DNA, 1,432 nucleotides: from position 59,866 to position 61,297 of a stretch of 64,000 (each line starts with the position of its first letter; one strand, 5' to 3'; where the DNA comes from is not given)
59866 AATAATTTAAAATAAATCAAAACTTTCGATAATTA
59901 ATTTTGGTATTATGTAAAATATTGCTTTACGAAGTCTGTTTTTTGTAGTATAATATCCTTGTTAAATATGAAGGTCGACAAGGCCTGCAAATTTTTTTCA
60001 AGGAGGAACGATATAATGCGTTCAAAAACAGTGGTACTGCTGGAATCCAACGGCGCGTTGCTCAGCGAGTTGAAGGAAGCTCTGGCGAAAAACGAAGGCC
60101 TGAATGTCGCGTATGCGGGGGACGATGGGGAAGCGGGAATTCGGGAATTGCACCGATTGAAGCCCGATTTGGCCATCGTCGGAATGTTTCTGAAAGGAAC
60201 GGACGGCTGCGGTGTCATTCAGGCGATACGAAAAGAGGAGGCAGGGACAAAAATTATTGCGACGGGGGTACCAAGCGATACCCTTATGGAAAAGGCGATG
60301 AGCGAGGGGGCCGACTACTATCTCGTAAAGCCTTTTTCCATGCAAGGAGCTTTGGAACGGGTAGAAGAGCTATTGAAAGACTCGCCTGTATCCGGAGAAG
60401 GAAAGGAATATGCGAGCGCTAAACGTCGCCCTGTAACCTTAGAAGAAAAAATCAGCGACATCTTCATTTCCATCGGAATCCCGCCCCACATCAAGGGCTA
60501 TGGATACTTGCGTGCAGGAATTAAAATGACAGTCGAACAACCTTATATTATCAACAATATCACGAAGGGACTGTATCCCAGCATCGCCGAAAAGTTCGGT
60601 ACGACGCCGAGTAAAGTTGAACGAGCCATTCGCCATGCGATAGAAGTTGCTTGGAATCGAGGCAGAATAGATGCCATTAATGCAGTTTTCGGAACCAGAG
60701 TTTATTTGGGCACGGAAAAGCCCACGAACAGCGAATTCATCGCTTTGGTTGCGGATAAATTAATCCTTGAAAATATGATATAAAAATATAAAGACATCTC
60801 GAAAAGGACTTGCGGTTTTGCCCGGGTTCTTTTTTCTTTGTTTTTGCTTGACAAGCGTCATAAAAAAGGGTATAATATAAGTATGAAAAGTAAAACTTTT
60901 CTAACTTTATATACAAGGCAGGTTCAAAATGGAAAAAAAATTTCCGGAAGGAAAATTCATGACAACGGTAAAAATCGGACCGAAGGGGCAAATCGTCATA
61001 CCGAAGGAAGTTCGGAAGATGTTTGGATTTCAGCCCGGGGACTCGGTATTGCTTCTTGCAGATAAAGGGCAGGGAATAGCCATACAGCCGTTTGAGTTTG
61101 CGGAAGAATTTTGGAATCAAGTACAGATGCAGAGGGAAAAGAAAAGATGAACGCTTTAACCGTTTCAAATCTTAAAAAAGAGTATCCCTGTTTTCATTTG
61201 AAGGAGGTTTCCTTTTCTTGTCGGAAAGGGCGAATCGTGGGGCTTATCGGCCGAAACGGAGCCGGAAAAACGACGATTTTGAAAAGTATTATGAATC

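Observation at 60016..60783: Spo0A orthologue whose receiver domain lacks the phospho-acceptor aspartate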

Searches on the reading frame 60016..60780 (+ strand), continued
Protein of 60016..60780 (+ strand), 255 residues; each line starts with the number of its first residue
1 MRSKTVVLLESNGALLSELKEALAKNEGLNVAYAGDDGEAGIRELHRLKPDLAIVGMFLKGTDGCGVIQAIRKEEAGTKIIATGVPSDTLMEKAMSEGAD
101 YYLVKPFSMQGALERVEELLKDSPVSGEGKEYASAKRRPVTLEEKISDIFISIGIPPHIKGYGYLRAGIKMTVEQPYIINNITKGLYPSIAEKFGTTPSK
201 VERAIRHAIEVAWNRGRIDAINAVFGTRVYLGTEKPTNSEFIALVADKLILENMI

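Call 67: find_encoding_contigs(protein=P0285, flank=10000, max_places=1)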
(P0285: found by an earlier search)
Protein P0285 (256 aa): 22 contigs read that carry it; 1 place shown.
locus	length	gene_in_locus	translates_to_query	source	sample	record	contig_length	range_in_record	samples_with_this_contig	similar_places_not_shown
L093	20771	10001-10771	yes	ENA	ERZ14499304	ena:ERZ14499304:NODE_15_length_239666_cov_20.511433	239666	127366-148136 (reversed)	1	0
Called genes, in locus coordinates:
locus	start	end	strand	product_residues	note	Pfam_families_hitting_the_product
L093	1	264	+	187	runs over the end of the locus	PF13305:TetR_C_33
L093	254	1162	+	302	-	PF02463:SMC_N (faint), PF00005:ABC_tran, PF13304:AAA_21 (weak)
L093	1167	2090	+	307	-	PF01061:ABC2_membrane, PF12698:ABC2_membrane_3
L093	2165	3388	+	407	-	PF02073:Peptidase_M29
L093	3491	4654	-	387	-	PF17785:PUA_3, PF10672:Methyltrans_SAM, PF02475:TRM5-TYW2_MTfase, PF03602:Cons_hypoth95, PF05175:MTS (weak), PF09445:Methyltransf_15, PF13649:Methyltransf_25 (weak), PF13847:Methyltransf_31, +1 more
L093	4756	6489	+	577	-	PF00664:ABC_membrane, PF00005:ABC_tran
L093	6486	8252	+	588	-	PF00664:ABC_membrane, PF00005:ABC_tran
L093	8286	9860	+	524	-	PF00005:ABC_tran, PF02463:SMC_N (faint), PF13304:AAA_21 (faint), PF12848:ABC_tran_Xtn, PF00005:ABC_tran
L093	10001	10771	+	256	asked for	PF00072:Response_reg, PF08769:Spo0A_C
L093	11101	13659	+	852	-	PF02739:5_3_exonuc_N, PF01367:5_3_exonuc, PF01612:DNA_pol_A_exo1 (weak), PF00476:DNA_pol_A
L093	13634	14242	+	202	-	PF01121:CoaE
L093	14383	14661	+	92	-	PF01841:Transglut_core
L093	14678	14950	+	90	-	-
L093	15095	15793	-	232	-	-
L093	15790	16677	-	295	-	PF00239:Resolvase, PF07508:Recombinase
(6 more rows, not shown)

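Call 71: search_protein_families(library=ncbifam, proteins=[L005:10001-10762:+, P0271, P0285, P0128, P0068], max_evalue=1e-30)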
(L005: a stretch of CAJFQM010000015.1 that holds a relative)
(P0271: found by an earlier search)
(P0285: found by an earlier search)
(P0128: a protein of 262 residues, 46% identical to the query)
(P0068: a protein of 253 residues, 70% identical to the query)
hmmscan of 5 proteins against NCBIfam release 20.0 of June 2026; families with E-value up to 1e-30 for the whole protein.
L005:10001-10762:+ (254 aa): 1 family
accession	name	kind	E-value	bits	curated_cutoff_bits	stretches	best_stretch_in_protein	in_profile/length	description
TIGR02875.1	spore_0_A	equivalog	8.1e-67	225.2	200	1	6-251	5-259/262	sporulation transcription factor Spo0A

P0271 (256 aa): 1 family
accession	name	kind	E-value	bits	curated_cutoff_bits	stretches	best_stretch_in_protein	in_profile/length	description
TIGR02875.1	spore_0_A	equivalog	2.5e-73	246.5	200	1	5-253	4-258/262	sporulation transcription factor Spo0A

P0285 (256 aa): 1 family
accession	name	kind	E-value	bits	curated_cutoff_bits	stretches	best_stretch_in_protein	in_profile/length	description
TIGR02875.1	spore_0_A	equivalog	3e-68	229.9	200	1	4-254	3-259/262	sporulation transcription factor Spo0A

P0128 (262 aa): 1 family
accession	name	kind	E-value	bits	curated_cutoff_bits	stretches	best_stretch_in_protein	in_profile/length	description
TIGR02875.1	spore_0_A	equivalog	2.4e-80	269.5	200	1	3-259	2-258/262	sporulation transcription factor Spo0A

P0068 (253 aa): 1 family
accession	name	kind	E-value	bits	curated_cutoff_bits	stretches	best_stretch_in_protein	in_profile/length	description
TIGR02875.1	spore_0_A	equivalog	1.7e-68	230.7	200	1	5-252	4-260/262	sporulation transcription factor Spo0A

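Call 77: list_cluster_members(proteins=[window:60016-60780:+, P0002, P0022, P0271, P0285])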
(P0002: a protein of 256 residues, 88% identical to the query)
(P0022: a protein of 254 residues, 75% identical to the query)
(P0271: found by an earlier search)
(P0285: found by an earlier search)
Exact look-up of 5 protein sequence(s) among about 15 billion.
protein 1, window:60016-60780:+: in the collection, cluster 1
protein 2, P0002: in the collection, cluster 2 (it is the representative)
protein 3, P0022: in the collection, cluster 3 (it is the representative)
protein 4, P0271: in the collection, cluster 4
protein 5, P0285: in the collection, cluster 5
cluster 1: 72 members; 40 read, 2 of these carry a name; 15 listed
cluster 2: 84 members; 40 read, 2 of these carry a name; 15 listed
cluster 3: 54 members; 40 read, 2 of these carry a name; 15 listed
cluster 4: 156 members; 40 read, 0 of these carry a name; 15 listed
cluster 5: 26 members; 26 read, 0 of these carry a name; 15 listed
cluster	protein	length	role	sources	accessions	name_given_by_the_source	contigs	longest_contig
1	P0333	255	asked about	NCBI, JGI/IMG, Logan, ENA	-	sporulation transcriptional activator spo0A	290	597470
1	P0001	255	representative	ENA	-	-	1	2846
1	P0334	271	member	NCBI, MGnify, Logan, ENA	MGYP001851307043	CR=1 FL=1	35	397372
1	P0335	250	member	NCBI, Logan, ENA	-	-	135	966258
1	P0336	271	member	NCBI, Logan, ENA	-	-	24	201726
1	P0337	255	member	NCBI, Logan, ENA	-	-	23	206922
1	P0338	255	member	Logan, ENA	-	-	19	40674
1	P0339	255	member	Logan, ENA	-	-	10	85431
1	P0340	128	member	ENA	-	-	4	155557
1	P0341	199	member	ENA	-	-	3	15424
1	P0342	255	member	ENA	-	-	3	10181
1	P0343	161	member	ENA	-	-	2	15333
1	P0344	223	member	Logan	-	-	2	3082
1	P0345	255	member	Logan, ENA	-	-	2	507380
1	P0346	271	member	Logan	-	-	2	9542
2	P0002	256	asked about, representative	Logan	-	-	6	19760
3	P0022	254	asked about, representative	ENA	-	-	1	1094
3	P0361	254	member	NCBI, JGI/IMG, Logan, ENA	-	sporulation transcriptional activator spo0A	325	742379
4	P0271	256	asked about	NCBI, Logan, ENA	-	-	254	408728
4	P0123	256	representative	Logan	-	-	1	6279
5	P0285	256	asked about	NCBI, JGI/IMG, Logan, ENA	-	-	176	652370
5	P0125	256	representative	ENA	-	-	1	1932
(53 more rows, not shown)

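Call 78: find_encoding_contigs(protein=P0361, flank=10000, max_places=8)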
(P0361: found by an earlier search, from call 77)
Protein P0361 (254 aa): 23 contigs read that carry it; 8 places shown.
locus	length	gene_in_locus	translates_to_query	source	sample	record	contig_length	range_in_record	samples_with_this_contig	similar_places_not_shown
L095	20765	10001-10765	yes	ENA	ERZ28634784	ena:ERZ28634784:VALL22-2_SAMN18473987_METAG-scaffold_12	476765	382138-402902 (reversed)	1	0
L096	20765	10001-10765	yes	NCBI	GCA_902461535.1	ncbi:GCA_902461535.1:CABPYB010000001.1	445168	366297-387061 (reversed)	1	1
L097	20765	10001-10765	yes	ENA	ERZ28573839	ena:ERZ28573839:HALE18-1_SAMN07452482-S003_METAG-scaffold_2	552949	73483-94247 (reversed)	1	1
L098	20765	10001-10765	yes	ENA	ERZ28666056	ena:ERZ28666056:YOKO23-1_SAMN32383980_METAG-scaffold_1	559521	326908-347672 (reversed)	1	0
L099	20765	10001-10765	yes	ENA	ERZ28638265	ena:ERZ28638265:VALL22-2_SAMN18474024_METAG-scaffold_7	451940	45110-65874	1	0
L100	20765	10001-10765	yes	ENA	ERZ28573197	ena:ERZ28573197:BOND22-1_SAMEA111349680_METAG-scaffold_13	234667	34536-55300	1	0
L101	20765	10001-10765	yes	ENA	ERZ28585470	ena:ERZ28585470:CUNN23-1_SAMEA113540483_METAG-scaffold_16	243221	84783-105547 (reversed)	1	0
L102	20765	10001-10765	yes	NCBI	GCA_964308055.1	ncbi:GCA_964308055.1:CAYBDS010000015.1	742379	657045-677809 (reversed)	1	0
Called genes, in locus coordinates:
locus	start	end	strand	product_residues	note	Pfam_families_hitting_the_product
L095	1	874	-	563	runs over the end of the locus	PF07411:DUF1508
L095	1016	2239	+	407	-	PF01266:DAO (faint), PF03486:HI0933_like, PF07992:Pyr_redox_2 (faint), PF13450:NAD_binding_8 (faint), PF22780:HI0933_like_1st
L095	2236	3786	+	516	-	PF28550:DUF8436, PF01266:DAO (faint), PF21688:FAD-depend_C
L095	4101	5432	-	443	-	PF01546:Peptidase_M20, PF07687:M20_dimer (faint)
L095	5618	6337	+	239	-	PF04002:RadC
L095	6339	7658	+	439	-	PF07730:HisKA_3, PF02518:HATPase_c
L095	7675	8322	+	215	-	PF00072:Response_reg, PF00196:GerE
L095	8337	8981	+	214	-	PF00702:Hydrolase, PF12710:HAD, PF13419:HAD_2, PF13242:Hydrolase_like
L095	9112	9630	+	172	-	-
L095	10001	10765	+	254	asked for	PF00072:Response_reg, PF08769:Spo0A_C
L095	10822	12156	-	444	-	PF02812:ELFV_dehydrog_N, PF00208:ELFV_dehydrog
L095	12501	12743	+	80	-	-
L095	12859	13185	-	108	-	-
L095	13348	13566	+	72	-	PF01797:Y1_Tnp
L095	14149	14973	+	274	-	PF04383:KilA-N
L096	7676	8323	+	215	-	PF00072:Response_reg, PF00196:GerE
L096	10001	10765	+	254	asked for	PF00072:Response_reg, PF08769:Spo0A_C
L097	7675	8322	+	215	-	PF00072:Response_reg, PF00196:GerE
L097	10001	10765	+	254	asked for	PF00072:Response_reg, PF08769:Spo0A_C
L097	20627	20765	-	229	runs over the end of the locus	PF00072:Response_reg, PF00486:Trans_reg_C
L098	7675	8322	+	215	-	PF00072:Response_reg, PF00196:GerE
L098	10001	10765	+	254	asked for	PF00072:Response_reg, PF08769:Spo0A_C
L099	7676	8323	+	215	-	PF00072:Response_reg, PF00196:GerE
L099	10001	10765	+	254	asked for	PF00072:Response_reg, PF08769:Spo0A_C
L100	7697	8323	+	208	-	PF00072:Response_reg, PF00196:GerE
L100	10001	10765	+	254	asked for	PF00072:Response_reg, PF08769:Spo0A_C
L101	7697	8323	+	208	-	PF00072:Response_reg, PF00196:GerE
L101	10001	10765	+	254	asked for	PF00072:Response_reg, PF08769:Spo0A_C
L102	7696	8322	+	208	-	PF00072:Response_reg, PF00196:GerE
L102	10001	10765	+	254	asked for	PF00072:Response_reg, PF08769:Spo0A_C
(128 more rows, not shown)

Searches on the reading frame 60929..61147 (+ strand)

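Call 56: search_protein_families(library=pfam, proteins=[window:60929-61147:+], max_evalue=0.0001)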
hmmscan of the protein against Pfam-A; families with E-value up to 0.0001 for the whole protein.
window:60929-61147:+ (73 aa): 1 family
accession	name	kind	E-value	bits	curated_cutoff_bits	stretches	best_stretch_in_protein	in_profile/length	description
PF04014.23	MazE_antitoxin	-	5.6e-12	45.8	24.7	1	13-54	1-42/48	Antidote-toxin recognition MazE, bacterial antitoxin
